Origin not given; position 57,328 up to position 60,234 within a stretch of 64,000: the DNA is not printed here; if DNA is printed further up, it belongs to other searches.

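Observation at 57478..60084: Sulfatase fused in-frame to a DJ-1/PfpI (Hsp31-like) domain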

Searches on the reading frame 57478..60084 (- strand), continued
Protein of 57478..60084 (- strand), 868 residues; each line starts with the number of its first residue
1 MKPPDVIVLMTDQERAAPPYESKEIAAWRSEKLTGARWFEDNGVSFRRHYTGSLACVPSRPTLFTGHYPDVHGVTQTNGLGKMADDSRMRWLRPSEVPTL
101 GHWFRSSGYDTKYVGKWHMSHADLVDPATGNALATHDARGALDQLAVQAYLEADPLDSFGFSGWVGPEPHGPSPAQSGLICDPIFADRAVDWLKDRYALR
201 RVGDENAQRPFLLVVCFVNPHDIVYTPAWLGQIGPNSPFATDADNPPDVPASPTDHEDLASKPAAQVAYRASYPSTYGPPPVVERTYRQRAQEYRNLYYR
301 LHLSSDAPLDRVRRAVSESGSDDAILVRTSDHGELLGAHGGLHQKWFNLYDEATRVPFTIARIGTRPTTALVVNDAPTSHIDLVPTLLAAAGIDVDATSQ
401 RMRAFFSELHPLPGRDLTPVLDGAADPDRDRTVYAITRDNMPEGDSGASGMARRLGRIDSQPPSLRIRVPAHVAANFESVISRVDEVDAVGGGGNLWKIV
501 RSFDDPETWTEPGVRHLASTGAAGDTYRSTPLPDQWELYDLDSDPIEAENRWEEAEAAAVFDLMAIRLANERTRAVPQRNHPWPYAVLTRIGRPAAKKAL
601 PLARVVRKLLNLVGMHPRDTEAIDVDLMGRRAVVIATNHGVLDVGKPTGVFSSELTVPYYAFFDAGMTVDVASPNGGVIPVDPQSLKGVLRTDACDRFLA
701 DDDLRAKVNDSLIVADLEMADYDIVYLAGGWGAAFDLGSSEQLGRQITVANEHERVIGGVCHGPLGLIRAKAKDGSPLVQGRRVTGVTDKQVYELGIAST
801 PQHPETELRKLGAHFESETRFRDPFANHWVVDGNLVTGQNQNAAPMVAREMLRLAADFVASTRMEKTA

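Call 12: find_encoding_contigs(protein=P0001, flank=10000, max_places=4)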
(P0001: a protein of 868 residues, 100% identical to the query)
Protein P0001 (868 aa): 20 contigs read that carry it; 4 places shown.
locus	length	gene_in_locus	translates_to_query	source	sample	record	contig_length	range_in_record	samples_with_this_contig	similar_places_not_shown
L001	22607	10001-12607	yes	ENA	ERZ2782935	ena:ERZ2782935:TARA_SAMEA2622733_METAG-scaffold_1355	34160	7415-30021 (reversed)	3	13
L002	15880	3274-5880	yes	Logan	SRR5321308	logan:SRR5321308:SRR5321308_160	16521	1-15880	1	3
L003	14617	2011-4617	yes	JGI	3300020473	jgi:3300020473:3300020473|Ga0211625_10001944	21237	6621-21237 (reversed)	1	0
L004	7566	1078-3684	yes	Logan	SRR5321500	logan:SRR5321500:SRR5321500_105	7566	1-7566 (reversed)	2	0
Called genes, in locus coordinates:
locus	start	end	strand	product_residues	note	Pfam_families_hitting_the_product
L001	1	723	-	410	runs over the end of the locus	PF02746:MR_MLE_N, PF13378:MR_MLE_C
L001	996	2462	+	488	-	PF01370:Epimerase, PF05368:NmrA, PF13460:NAD_binding_10, PF11066:DUF2867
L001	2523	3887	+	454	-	PF00875:DNA_photolyase, PF03441:FAD_binding_7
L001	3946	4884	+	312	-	PF00561:Abhydrolase_1, PF12146:Hydrolase_4, PF12697:Abhydrolase_6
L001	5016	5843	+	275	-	PF07045:DUF1330 (faint)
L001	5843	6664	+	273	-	PF23023:Anti-Pycsar_Apyc1, PF00753:Lactamase_B (weak), PF12706:Lactamase_B_2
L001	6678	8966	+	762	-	PF00884:Sulfatase, PF16347:SGSH_C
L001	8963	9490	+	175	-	-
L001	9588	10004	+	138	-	PF03364:Polyketide_cyc, PF10604:Polyketide_cyc2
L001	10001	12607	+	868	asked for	PF00884:Sulfatase, PF16347:SGSH_C (faint), PF01965:DJ-1_PfpI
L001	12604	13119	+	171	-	PF02311:AraC_binding (weak), PF07883:Cupin_2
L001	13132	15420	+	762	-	PF01315:Ald_Xan_dh_C, PF02738:MoCoBD_1, PF20256:MoCoBD_2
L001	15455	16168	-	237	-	PF01569:PAP2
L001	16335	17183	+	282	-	PF09347:DUF1989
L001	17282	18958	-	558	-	PF02384:N6_Mtase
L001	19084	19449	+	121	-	-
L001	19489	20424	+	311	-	PF00291:PALP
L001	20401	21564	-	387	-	PF07690:MFS_1 (faint)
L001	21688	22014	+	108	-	PF08734:GYD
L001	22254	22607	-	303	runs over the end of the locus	PF00795:CN_hydrolase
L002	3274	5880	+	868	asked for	PF00884:Sulfatase, PF16347:SGSH_C (faint), PF01965:DJ-1_PfpI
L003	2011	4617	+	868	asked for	PF00884:Sulfatase, PF16347:SGSH_C (faint), PF01965:DJ-1_PfpI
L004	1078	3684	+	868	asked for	PF00884:Sulfatase, PF16347:SGSH_C (faint), PF01965:DJ-1_PfpI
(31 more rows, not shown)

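Call 14: find_related_loci(query=window:57478-60081:-, collection=genome_contigs, flank=10000)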
Query window:57478-60081:- (867 aa) in genome_contigs; peptide patterns used: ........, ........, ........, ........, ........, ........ (x = any residue, [..] = any of these).
599 stretches matched a pattern (row limit reached: there are more); 580 encode a relative of the query (tblastn E <= 1e-3); the best 80 are kept; 80 distinct loci.
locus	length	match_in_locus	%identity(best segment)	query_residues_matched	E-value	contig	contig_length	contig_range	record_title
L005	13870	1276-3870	87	3-867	0e+0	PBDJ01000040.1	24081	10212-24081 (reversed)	MAG: Acidimicrobiaceae bacterium isolate SP351 MHASMcontig_3151277, whole genome shotgun sequence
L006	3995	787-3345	79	3-856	0e+0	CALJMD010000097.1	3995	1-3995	MAG: uncultured Acidimicrobiales bacterium isolate L4_Bin_METABAT__141_1 genome assembly, contig: c_000000580619, whole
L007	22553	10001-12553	76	3-853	0e+0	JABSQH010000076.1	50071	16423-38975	MAG: Ilumatobacteraceae bacterium isolate DT_55 DT-Ilumatobacteraceae-1_scaffold_76, whole genome shotgun sequence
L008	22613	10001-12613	74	3-865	0e+0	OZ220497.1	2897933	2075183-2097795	MAG: Acidimicrobiales bacterium isolate 893527ef-317f-4e76-befb-80f720a9291d genome assembly, chromosome: 1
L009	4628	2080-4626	76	3-847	0e+0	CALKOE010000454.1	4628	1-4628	MAG: uncultured Acidimicrobiales bacterium isolate S2_Bin_Bin_210_sub_1 genome assembly, contig: c_000001488442, whole g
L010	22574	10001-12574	74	3-856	0e+0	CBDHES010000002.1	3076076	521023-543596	MAG: Acidimicrobiales bacterium isolate ded2b68e-7136-4fe8-9fc6-91e6ec3c69ec genome assembly, contig: contig_2, whole ge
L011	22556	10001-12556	76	3-855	0e+0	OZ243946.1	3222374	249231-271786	MAG: Acidimicrobiales bacterium isolate 3d3f7782-a936-4ff1-83ac-e603352f3468 genome assembly, chromosome: 1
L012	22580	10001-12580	72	3-866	0e+0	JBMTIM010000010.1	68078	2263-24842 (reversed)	MAG: Acidimicrobiales bacterium isolate CJ_V8_S13_100percent_par_CJ_V8_S13_metabat.20 NODE_118_length_68078_cov_7.302721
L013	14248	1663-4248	73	3-859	0e+0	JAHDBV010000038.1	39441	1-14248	MAG: Acidimicrobiales bacterium isolate MAG-119 RZ_2753, whole genome shotgun sequence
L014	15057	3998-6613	73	3-866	0e+0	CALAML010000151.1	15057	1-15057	MAG: uncultured Acidimicrobiales bacterium isolate R2_Bin_METABAT__166_1 genome assembly, contig: c_000001607009, whole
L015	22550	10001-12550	72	3-856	0e+0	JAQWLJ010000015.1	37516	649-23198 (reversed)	MAG: Acidimicrobiales bacterium isolate cluster2_bin.122 k141_2546199, whole genome shotgun sequence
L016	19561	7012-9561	72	3-856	0e+0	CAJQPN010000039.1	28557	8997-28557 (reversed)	MAG: uncultured Acidimicrobiales bacterium isolate 3_20180319_Bin_METABAT_20_1 genome assembly, contig: c_000004470222,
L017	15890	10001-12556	71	3-855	0e+0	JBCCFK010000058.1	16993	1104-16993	MAG: Actinomycetota bacterium isolate P01_B01_bin.17 k141_479671_length_16993_cov_11.9266, whole genome shotgun sequence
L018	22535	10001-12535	71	3-855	0e+0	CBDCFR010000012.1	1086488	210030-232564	MAG: Acidimicrobiales bacterium isolate 908bf25f-ddd4-4b31-97be-e326148c296d genome assembly, contig: contig_12, whole g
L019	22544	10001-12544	69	3-853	0e+0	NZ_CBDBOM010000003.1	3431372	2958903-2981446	MAG: Candidatus Poriferisocius sp. isolate 6cc4a3fc-7d21-471c-8f5b-206ccb7f2e02 contig_3, whole genome shotgun sequence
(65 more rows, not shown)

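Call 17: find_encoding_contigs(protein=P0083, flank=10000, max_places=1)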
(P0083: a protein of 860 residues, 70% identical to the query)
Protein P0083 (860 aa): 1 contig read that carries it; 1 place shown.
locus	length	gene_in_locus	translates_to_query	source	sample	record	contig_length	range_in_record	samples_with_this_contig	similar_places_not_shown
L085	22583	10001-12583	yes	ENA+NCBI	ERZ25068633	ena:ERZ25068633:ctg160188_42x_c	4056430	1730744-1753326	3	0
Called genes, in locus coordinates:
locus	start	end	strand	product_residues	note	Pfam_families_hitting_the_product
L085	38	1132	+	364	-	PF04909:Amidohydro_2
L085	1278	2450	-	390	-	PF13458:Peripla_BP_6 (faint)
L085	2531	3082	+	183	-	-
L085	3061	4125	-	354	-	PF11017:DUF2855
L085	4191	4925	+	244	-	-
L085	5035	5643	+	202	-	-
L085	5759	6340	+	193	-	-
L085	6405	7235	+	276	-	PF23023:Anti-Pycsar_Apyc1, PF00753:Lactamase_B, PF12706:Lactamase_B_2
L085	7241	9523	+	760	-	PF00884:Sulfatase, PF16347:SGSH_C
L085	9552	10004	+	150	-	PF10604:Polyketide_cyc2, PF03364:Polyketide_cyc (weak)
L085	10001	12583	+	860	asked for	PF00884:Sulfatase, PF16347:SGSH_C (faint), PF01965:DJ-1_PfpI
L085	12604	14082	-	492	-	PF00884:Sulfatase, PF16347:SGSH_C, PF14707:Sulfatase_C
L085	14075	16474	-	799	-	PF00933:Glyco_hydro_3, PF01915:Glyco_hydro_3_C, PF07691:PA14 (faint), PF14310:Fn3-like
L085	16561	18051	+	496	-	-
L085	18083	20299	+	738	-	PF07690:MFS_1, PF00005:ABC_tran, PF13304:AAA_21 (faint)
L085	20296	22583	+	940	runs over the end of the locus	PF02653:BPD_transp_2, PF00005:ABC_tran, PF12399:BCA_ABC_TP_C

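Call 18: find_encoding_contigs(protein=P0036, flank=10000, max_places=1)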
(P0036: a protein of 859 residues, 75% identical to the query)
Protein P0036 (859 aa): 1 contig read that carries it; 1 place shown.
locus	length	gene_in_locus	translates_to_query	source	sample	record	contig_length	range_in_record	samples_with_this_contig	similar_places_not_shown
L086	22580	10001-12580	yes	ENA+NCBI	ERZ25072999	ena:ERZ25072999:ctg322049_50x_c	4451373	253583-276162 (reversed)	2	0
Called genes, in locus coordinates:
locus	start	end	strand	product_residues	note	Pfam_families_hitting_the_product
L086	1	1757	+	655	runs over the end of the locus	-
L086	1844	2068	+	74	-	PF01402:RHH_1 (weak)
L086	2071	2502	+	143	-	PF01850:PIN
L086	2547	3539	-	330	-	PF02668:TauD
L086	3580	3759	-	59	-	-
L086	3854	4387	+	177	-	-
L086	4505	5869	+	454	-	PF13458:Peripla_BP_6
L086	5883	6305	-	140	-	PF10604:Polyketide_cyc2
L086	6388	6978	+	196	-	-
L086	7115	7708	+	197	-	-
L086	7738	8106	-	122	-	-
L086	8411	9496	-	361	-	PF11017:DUF2855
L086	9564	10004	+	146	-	PF10604:Polyketide_cyc2, PF03364:Polyketide_cyc (weak)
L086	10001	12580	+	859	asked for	PF00884:Sulfatase, PF16347:SGSH_C (faint), PF01965:DJ-1_PfpI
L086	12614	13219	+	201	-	-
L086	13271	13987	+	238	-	-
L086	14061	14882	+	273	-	PF23023:Anti-Pycsar_Apyc1, PF00753:Lactamase_B, PF12706:Lactamase_B_2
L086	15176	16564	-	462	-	PF02515:CoA_transf_3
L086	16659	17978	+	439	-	PF00067:p450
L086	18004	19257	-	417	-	PF00083:Sugar_tr (weak), PF07690:MFS_1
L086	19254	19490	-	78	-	PF09851:SHOCT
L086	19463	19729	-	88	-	-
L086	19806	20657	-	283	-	PF00211:Guanylate_cyc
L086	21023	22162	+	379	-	PF06772:LtrA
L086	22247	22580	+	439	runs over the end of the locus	-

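Call 23: search_protein_representatives(protein=window:57478-60081:-)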
Query: 867 residues. Proteins with E-value up to 0.001 (for the whole library): 13816; up to 1e-10: 3378; up to 1e-30: 489. The best 150 are listed.
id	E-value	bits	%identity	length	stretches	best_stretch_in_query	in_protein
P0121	0.0e+00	1300.8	67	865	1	3-861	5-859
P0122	5.0e-231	785.9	63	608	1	3-587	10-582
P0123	2.2e-228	777.2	61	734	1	3-594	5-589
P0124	4.6e-218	743.1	66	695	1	3-506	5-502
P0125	8.6e-203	692.5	54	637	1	129-770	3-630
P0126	8.8e-188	642.9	68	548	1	2-429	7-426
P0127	6.1e-179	613.6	66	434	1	418-857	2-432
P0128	1.3e-176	605.9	61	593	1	328-774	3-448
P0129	2.5e-173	595.0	63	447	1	272-722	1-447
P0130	4.0e-152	524.9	51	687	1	73-589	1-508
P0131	1.5e-150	519.6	46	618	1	3-597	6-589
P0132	3.8e-131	455.5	64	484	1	147-487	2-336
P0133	8.2e-131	454.4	65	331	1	531-854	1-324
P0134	2.3e-127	443.0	56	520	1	455-856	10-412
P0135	8.7e-113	394.7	39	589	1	3-581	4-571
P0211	1.2e-70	255.2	52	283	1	601-855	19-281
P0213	3.4e-70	253.8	32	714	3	631-851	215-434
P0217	2.9e-69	250.7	52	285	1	604-854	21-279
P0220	4.6e-68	246.8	50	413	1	599-853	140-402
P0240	9.1e-64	232.5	52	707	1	625-853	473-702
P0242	7.8e-63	229.5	35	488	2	630-847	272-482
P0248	1.3e-61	225.4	47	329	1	610-853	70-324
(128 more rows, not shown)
